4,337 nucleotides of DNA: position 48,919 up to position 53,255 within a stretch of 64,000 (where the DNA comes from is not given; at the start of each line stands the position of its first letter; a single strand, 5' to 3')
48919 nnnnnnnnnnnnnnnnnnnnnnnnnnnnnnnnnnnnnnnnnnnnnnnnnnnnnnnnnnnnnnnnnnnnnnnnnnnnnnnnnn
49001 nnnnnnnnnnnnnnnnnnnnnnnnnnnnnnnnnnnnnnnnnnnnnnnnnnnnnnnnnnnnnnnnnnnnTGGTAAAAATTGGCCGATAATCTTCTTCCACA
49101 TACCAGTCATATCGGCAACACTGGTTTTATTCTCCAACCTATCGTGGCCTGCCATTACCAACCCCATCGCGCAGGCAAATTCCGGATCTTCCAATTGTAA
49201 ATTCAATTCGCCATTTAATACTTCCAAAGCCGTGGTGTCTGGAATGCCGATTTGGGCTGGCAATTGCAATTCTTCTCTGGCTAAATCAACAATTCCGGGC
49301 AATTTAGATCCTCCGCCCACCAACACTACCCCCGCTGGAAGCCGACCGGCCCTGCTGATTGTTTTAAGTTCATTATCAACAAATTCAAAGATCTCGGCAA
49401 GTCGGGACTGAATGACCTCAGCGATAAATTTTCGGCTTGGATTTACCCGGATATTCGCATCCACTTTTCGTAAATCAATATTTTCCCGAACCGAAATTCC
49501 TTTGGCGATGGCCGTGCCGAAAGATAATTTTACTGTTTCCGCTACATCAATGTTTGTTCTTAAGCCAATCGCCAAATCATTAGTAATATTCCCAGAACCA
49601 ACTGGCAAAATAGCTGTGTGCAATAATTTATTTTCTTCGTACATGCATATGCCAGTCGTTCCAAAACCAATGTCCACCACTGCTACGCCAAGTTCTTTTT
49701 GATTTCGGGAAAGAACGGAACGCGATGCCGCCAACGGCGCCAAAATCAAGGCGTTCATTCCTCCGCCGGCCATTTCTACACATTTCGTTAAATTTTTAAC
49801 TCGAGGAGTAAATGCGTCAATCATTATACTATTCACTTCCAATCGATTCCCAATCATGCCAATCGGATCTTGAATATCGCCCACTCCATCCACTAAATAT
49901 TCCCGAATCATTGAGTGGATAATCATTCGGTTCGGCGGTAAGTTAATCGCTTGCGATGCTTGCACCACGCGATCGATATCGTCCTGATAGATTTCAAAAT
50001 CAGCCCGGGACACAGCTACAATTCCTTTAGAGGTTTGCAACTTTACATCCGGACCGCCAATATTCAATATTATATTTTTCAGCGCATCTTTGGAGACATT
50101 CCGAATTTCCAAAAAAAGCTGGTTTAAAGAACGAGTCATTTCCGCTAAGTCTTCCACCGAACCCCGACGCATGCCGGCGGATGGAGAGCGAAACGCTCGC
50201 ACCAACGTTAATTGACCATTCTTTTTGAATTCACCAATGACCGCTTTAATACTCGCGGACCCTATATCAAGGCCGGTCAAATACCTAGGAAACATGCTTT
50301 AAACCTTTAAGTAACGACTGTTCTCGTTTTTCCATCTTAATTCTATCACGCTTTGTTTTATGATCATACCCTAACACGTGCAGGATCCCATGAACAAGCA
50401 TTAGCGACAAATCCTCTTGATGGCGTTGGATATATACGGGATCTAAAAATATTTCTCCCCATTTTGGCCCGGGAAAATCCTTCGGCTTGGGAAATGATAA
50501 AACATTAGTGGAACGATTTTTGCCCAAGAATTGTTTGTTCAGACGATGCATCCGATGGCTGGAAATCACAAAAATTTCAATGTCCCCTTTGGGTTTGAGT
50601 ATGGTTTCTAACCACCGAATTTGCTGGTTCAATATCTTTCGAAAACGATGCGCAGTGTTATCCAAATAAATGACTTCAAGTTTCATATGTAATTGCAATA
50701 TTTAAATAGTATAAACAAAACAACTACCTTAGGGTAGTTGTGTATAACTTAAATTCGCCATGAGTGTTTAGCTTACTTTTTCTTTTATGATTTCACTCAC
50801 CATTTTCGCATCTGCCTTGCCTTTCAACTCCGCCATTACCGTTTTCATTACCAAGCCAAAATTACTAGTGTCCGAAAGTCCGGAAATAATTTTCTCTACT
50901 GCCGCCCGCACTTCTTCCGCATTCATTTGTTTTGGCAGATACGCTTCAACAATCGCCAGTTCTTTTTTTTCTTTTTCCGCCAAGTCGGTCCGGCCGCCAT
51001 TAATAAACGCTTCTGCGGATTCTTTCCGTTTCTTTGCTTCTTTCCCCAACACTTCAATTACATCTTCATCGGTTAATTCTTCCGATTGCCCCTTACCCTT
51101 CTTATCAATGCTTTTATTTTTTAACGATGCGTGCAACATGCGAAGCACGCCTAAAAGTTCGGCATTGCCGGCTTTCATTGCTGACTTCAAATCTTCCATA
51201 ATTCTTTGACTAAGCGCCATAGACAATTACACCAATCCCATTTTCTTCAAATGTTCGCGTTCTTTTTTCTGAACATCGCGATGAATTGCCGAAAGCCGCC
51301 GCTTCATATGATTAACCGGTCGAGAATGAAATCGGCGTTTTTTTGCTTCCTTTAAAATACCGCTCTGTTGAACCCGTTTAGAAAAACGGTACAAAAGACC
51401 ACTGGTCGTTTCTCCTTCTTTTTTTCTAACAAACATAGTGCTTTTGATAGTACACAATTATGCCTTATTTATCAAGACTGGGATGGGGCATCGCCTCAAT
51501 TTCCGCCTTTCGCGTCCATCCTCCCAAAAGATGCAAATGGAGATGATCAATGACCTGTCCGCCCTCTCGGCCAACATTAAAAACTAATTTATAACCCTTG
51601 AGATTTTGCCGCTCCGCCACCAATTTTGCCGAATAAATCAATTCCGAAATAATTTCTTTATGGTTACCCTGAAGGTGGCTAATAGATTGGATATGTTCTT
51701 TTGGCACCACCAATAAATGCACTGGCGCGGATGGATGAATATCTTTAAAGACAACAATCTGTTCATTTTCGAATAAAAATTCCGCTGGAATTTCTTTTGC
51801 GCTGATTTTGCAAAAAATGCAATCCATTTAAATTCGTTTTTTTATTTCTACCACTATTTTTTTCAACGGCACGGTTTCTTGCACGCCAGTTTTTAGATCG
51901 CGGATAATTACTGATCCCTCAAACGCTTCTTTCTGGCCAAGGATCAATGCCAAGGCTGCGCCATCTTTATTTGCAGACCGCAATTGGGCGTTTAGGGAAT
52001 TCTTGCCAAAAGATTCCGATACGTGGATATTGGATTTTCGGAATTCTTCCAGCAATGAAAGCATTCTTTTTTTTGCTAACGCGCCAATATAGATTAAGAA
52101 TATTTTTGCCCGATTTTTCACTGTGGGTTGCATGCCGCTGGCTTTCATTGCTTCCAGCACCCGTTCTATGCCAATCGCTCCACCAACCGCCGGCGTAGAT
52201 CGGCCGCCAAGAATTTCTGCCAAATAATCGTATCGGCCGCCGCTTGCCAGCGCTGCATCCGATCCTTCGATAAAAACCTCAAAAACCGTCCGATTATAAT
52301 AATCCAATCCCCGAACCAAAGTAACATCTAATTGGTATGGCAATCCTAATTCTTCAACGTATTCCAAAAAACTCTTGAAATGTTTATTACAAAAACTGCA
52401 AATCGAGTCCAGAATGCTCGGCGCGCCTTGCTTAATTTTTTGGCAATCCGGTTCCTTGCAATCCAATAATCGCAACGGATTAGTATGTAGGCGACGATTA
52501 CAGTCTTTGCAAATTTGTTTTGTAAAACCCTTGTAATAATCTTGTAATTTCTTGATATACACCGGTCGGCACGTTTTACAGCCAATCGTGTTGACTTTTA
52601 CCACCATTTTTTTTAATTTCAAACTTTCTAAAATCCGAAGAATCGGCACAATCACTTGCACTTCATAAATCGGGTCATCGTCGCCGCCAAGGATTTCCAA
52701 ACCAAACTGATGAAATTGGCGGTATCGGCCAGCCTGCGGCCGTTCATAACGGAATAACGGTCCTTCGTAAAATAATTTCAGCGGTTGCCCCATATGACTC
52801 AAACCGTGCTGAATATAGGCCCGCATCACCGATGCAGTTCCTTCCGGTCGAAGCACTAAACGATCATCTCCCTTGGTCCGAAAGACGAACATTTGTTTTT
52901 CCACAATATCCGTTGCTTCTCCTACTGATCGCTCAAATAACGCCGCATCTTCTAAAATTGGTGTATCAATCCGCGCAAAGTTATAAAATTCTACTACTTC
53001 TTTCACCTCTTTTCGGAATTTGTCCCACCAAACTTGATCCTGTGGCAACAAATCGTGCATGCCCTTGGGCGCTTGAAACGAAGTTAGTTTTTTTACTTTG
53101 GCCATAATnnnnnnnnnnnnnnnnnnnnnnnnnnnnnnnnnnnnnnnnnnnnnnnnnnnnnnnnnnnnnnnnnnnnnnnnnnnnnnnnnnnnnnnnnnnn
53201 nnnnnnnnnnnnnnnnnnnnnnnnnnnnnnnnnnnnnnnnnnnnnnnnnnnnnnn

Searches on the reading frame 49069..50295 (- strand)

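Call 13: search_protein_families(library=pfam, proteins=[window:49069-50295:-], max_evalue=0.01)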
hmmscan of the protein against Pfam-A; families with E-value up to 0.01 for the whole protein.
window:49069-50295:- (409 aa): 5 families
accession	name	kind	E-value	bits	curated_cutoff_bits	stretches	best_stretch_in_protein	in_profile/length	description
PF14450.12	FtsA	-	4.5e-31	108.3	31.8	1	205-378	1-127/127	Cell division protein FtsA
PF02491.25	SHS2_FTSA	-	8.4e-23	81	25.4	1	82-159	2-78/79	SHS2 domain inserted in FTSA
PF06723.19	MreB_Mbl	-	2.5e-08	33.6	27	1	175-350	118-304/327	MreB/Mbl protein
PF11104.14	PilM_2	-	8.8e-08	31.9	27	0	323-382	278-338/340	Type IV pilus assembly protein PilM;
PF06277.17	EutA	-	0.0024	17.3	27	1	173-241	116-182/475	Ethanolamine utilisation protein EutA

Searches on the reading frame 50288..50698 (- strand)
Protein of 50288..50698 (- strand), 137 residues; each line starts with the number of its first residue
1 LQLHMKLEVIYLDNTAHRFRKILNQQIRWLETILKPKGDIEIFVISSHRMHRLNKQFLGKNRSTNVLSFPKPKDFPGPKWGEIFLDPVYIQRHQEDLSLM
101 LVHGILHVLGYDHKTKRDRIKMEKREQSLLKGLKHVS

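Call 13: search_protein_families(library=pfam, proteins=[window:50288-50698:-], max_evalue=0.01)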
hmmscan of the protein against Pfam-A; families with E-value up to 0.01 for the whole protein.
window:50288-50698:- (137 aa): 1 family
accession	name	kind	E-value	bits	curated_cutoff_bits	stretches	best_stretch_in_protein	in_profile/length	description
PF02130.23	YbeY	-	3.6e-22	79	25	1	18-132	10-128/129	Endoribonuclease YbeY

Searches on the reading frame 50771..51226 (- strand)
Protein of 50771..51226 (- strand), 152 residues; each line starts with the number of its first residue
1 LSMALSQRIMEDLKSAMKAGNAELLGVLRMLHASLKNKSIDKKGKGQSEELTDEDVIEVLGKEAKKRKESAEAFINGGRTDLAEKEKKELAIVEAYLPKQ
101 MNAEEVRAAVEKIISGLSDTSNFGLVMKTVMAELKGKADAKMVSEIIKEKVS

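Call 13: search_protein_families(library=pfam, proteins=[window:50771-51226:-], max_evalue=0.01)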
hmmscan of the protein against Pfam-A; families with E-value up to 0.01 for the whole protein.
window:50771-51226:- (152 aa): 2 families
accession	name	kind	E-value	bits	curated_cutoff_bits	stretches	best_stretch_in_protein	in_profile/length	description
PF09424.15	YqeY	-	7.3e-43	146.5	27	1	7-150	2-142/143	Yqey-like protein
PF02637.23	GatB_Yqey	-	0.0004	20.7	27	1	81-150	68-147/148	GatB domain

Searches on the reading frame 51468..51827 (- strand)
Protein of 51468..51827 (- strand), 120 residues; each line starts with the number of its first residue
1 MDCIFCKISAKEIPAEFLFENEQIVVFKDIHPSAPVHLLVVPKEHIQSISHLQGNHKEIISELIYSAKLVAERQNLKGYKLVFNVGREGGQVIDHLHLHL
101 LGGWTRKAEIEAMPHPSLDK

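Call 13: search_protein_families(library=pfam, proteins=[window:51468-51827:-], max_evalue=0.01)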
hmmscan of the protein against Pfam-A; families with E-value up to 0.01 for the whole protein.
window:51468-51827:- (120 aa): 3 families
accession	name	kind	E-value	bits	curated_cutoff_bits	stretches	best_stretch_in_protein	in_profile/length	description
PF11969.13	DcpS_C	-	5.8e-27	94.9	24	1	3-102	2-101/114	Scavenger mRNA decapping enzyme C-term binding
PF01230.28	HIT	-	1.1e-22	81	21.5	1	11-103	2-95/98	HIT domain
PF09202.17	Rio2_N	-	0.0017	19.1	27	1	40-84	24-69/82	Rio2, N-terminal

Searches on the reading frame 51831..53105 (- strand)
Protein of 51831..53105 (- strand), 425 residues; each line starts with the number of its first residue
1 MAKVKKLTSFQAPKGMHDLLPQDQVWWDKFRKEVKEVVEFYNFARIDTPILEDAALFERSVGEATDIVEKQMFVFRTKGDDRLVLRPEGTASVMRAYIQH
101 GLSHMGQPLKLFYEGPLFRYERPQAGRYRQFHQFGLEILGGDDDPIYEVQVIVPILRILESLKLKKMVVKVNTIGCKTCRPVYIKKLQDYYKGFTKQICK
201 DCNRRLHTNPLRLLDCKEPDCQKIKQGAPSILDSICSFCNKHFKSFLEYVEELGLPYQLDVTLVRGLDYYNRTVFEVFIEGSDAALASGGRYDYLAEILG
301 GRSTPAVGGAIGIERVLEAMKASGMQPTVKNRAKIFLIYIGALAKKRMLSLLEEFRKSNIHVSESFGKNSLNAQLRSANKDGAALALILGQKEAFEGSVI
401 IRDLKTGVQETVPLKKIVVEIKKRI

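Call 13: search_protein_families(library=pfam, proteins=[window:51831-53105:-], max_evalue=0.01)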
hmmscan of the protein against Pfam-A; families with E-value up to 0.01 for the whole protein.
window:51831-53105:- (425 aa): 4 families
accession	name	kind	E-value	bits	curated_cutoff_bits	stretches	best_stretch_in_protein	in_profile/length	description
PF13393.11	tRNA-synt_His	-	1.4e-38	133.4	25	1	15-316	1-308/308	Histidyl-tRNA synthetase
PF00587.30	tRNA-synt_2b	-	9.3e-15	55.6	29.3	1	75-320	3-175/179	tRNA synthetase class II core domain (G, H, P, S and T)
PF03129.25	HGTP_anticodon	-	2.4e-10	40.9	21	1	335-424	2-94/94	Anticodon binding domain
PF01409.25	tRNA-synt_2d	-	0.0078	16.2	19.8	0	28-134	20-128/246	tRNA synthetases class II core domain (F)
